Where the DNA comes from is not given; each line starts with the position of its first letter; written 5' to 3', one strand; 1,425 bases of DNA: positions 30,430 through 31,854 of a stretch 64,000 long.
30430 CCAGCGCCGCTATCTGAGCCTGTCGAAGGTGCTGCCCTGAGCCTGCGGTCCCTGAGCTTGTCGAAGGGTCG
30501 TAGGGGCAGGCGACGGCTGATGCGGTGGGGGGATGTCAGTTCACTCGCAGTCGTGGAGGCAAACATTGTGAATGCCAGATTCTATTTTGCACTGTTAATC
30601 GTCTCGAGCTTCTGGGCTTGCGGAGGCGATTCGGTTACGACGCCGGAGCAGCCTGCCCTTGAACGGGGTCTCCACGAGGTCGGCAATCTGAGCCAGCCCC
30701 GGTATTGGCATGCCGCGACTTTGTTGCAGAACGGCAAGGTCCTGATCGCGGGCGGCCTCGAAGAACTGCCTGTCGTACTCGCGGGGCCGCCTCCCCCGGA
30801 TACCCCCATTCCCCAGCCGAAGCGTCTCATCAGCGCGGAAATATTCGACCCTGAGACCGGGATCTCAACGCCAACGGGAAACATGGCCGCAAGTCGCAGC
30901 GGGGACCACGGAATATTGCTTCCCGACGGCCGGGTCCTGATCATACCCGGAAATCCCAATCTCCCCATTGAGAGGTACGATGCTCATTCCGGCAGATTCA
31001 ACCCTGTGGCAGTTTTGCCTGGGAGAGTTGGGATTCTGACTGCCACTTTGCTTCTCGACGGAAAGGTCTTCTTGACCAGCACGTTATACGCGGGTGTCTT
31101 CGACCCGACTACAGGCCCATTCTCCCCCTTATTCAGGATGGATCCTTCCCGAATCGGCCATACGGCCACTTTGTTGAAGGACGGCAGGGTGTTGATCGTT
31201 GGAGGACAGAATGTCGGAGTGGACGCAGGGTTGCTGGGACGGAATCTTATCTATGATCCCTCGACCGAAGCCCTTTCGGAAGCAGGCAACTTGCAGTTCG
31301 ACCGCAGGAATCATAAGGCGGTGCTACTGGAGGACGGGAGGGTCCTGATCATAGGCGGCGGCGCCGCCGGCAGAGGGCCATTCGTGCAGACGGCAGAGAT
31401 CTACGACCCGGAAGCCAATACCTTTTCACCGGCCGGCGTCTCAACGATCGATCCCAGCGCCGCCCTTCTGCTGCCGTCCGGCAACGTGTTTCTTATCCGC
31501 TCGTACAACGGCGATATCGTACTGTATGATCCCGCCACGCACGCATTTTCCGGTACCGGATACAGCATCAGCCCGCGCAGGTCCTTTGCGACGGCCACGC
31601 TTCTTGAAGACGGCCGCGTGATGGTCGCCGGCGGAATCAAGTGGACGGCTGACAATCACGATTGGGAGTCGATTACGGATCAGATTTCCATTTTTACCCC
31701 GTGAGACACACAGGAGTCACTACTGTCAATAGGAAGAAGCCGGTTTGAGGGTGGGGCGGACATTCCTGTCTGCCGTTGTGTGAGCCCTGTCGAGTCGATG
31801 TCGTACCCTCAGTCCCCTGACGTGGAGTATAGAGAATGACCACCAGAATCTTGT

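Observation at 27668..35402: Six head-to-tail Kelch beta-propeller lipoprotein genes, with two more copies at 11622 and 22884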

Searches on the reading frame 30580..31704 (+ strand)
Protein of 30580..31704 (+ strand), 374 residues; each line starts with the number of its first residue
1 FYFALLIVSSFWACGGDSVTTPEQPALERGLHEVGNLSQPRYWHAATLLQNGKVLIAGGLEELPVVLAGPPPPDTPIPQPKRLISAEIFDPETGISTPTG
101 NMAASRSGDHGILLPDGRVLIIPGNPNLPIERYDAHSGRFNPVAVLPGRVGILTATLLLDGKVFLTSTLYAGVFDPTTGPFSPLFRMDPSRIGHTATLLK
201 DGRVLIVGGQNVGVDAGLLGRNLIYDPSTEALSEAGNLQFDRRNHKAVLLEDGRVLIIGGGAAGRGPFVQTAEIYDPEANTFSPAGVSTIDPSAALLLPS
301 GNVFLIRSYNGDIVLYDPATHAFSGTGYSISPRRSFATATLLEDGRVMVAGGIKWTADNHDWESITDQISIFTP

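Call 5: search_protein_families(library=pfam, proteins=[window:30580-31704:+], max_evalue=0.01)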
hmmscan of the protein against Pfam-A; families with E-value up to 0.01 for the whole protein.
window:30580-31704:+ (374 aa): 11 families
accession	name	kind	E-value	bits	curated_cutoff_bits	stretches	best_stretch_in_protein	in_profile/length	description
PF13418.12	Kelch_4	-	1.5e-15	57.3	21.6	1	191-212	2-23/49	Galactose oxidase, central domain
PF13964.12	Kelch_6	-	3.3e-14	52.7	25.3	1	244-284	4-42/50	Kelch motif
PF01344.31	Kelch_1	-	6.9e-11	41.9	20.1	1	252-285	11-42/46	Kelch motif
PF13415.12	Kelch_3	-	6.6e-09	36.2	22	0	254-288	2-34/48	Galactose oxidase, central domain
PF24681.1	Kelch_KLHDC2_KLHL20_DRC7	-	1e-08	35.2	50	1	189-352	49-221/221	KLHDC2/KLHL20/DRC7 Kelch-repeats domain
PF07646.21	Kelch_2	-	2.7e-07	30.6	21.3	0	247-285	6-44/48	Kelch motif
PF24981.1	Beta-prop_ATRN-LZTR1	-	4.8e-07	29.8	50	0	191-278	148-237/289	Attractin/LZTR1 beta-propeller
PF07250.17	Glyoxal_oxid_N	-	2.9e-06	27.2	37.5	0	192-273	68-148/243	Glyoxal oxidase N-terminus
PF24996.1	NANM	-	0.00043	19.7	45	0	223-261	169-207/350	N-acetylneuraminate epimerase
PF13540.12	RCC1_2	-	0.0023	18.2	22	0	244-261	9-26/30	Regulator of chromosome condensation (RCC1) repeat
PF02698.23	DUF218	-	0.0026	18.1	27.6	0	37-61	12-35/133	DUF218 domain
